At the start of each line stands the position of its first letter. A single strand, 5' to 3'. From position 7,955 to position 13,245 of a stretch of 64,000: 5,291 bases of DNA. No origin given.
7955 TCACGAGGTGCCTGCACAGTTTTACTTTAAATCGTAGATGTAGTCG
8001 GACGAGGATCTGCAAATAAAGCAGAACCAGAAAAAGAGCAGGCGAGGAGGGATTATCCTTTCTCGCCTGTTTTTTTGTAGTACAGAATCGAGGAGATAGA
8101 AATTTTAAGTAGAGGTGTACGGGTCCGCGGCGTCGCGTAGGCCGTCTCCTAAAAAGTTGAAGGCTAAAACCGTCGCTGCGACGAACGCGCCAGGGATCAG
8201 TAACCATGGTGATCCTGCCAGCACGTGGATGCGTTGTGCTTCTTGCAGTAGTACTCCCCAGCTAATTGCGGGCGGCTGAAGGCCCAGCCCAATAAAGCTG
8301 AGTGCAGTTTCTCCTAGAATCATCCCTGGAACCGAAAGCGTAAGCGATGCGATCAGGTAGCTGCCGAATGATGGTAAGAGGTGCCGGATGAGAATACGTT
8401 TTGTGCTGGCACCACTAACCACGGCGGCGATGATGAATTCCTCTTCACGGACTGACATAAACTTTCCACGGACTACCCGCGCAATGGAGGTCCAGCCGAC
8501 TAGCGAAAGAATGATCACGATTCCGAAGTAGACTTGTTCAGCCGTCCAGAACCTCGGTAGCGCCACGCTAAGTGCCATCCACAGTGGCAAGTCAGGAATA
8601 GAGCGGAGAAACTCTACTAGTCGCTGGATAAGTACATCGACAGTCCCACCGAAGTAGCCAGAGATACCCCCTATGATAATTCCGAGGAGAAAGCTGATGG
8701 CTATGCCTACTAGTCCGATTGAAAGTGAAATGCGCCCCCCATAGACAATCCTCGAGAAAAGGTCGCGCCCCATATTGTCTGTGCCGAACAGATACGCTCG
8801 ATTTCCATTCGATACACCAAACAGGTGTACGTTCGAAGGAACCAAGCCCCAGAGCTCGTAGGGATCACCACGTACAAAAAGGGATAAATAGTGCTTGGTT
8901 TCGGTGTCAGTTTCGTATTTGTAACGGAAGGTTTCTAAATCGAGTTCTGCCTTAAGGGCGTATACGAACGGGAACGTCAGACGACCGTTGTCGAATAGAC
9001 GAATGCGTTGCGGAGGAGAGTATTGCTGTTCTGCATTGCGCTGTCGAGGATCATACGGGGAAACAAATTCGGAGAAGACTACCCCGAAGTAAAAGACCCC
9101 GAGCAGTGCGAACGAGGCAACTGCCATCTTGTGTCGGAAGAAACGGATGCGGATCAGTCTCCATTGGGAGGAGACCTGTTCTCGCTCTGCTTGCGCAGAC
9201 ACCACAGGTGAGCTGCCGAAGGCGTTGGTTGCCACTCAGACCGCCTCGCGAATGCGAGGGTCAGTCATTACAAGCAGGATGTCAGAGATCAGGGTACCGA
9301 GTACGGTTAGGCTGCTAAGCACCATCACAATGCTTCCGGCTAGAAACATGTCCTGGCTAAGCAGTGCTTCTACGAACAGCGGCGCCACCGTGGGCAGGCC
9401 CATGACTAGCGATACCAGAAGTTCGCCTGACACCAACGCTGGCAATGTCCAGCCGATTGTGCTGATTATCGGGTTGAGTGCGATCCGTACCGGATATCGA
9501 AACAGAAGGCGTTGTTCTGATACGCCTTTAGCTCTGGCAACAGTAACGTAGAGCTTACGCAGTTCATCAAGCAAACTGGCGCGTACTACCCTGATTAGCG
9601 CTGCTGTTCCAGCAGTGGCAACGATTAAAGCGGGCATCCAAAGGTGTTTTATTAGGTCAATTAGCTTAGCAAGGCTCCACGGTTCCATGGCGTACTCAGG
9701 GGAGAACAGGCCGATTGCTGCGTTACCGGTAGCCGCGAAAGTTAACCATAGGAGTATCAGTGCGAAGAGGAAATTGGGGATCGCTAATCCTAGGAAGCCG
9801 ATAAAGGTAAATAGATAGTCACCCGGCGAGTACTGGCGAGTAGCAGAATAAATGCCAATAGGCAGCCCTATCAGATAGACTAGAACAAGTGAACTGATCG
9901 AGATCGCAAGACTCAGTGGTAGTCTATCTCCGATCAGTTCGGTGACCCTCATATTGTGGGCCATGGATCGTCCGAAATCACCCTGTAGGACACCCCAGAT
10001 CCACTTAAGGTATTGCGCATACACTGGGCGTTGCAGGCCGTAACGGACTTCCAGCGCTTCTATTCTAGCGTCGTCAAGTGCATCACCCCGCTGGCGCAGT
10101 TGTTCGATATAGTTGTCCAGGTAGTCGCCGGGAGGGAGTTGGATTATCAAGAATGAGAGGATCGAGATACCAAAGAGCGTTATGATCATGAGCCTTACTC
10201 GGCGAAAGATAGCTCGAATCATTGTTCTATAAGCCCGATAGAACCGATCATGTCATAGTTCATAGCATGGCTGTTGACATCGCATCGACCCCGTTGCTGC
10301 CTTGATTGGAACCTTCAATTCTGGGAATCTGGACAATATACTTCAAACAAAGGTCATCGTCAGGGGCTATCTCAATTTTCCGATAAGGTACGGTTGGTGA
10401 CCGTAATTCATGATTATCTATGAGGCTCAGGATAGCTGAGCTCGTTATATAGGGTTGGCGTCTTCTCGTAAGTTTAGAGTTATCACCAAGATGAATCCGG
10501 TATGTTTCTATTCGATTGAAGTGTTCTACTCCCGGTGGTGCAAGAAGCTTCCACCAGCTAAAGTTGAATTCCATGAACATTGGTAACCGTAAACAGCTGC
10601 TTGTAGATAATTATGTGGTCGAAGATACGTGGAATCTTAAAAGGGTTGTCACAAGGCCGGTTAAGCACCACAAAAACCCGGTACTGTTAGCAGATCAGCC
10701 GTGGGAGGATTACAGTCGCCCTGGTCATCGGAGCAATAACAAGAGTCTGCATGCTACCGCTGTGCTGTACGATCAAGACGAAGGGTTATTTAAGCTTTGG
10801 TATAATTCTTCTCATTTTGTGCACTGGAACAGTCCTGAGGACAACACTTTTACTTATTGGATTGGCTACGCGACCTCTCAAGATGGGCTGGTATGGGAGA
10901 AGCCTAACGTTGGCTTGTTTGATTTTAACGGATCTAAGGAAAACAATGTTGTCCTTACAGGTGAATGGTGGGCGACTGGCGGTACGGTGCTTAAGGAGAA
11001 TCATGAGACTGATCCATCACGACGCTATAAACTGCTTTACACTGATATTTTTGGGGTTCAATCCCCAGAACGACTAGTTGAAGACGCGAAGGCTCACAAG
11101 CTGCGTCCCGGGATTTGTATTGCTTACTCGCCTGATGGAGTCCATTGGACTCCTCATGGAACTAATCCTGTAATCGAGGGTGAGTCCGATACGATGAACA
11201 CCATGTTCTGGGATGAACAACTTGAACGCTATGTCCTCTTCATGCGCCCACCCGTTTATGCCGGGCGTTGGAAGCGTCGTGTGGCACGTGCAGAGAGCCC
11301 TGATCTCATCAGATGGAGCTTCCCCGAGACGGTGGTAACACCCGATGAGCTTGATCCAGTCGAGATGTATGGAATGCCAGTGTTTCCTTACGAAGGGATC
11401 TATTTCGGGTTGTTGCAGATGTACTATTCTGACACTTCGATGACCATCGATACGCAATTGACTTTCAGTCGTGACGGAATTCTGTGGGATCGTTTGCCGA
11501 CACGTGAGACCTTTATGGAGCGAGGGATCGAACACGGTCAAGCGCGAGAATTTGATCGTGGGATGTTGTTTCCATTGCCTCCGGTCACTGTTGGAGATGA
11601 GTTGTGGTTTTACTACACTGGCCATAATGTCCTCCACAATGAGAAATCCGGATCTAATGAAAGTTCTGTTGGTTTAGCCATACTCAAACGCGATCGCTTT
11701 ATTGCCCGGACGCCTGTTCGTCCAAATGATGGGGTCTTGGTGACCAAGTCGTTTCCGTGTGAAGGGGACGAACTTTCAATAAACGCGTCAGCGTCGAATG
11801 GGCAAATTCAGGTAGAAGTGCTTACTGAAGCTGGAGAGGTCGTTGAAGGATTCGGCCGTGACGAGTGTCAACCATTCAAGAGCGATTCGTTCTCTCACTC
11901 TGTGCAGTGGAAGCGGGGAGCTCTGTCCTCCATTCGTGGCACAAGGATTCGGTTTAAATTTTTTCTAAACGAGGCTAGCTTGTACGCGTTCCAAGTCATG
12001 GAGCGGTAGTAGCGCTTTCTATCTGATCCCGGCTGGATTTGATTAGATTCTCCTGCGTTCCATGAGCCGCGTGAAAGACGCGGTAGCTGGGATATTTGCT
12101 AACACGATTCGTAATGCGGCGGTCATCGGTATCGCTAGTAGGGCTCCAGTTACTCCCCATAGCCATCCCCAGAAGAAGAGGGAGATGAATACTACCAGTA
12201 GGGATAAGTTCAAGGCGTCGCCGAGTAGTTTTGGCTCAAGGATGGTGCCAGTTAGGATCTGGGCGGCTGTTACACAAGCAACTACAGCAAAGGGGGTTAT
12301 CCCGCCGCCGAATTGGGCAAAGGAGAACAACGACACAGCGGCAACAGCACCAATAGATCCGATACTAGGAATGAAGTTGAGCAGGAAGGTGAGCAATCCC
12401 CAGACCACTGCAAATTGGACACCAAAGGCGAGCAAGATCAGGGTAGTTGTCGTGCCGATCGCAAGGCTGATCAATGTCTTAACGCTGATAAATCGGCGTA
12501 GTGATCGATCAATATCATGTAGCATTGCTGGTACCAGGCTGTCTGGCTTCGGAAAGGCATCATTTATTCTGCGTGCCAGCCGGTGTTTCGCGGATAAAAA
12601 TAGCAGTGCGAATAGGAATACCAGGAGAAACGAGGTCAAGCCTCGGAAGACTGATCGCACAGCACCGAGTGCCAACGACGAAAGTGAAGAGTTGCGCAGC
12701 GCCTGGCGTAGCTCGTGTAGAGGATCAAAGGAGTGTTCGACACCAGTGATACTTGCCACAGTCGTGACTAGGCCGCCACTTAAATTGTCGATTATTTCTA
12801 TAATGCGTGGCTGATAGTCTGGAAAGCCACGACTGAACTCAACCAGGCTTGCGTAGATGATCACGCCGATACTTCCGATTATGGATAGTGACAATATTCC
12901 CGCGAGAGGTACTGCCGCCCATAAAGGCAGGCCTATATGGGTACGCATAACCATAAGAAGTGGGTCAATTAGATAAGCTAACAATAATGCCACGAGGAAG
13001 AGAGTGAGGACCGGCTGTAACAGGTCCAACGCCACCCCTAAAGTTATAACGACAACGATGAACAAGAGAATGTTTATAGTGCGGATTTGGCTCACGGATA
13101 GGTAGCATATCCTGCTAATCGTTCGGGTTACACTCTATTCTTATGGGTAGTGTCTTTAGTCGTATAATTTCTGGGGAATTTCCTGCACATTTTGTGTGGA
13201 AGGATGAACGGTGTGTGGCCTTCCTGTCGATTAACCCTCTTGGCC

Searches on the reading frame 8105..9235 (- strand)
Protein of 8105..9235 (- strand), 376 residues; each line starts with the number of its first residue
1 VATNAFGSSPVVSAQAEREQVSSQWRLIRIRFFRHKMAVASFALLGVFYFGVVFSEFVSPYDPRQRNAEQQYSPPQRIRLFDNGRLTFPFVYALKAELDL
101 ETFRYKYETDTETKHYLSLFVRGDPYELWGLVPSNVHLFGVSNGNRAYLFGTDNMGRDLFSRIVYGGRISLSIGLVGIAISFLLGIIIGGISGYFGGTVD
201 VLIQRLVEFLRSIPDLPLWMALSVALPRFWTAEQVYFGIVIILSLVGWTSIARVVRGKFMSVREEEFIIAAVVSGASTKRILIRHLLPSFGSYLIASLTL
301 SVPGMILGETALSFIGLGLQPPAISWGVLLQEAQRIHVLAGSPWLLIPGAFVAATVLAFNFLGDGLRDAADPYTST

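Call 43: search_protein_families(library=pfam, proteins=[window:8105-9235:-], max_evalue=0.001)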
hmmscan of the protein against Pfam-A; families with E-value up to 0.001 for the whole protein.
window:8105-9235:- (376 aa): 2 families
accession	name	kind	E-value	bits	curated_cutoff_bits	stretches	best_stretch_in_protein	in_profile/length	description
PF00528.27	BPD_transp_1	-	3.9e-28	98.9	26.4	1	185-372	1-180/184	Binding-protein-dependent transport system inner membrane component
PF12911.12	OppC_N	-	7.4e-14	51.8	23.9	1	23-75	1-53/53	N-terminal TM domain of oligopeptide transport permease C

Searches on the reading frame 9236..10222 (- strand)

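Call 43: search_protein_families(library=pfam, proteins=[window:9236-10222:-], max_evalue=0.001)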
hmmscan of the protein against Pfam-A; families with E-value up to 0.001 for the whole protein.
window:9236-10222:- (328 aa): 2 families
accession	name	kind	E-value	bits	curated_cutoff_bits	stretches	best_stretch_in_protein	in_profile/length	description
PF00528.27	BPD_transp_1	-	9.2e-28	97.6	26.4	1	119-325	1-183/184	Binding-protein-dependent transport system inner membrane component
PF19300.4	BPD_transp_1_N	-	6.9e-08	33.1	23.8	1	1-107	1-113/114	Binding-prot-dependent transport system membrane comp, N-term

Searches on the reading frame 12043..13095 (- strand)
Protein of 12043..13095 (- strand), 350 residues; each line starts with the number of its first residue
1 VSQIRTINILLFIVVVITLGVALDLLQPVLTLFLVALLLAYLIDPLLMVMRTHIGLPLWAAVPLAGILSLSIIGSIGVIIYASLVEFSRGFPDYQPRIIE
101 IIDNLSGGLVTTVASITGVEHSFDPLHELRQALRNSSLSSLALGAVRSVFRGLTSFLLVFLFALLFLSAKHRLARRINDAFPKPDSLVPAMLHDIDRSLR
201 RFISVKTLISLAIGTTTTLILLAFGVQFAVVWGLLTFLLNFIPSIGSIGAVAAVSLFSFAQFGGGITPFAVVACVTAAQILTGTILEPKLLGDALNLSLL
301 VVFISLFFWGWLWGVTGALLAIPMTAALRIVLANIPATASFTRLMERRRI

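Call 43: search_protein_families(library=pfam, proteins=[window:12043-13095:-], max_evalue=0.001)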
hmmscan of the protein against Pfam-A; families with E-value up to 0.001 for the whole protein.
window:12043-13095:- (350 aa): 1 family
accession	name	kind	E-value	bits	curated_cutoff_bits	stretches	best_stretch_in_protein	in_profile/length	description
PF01594.21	AI-2E_transport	-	3.5e-47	161.6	34.3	1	10-335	2-326/327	AI-2E family transporter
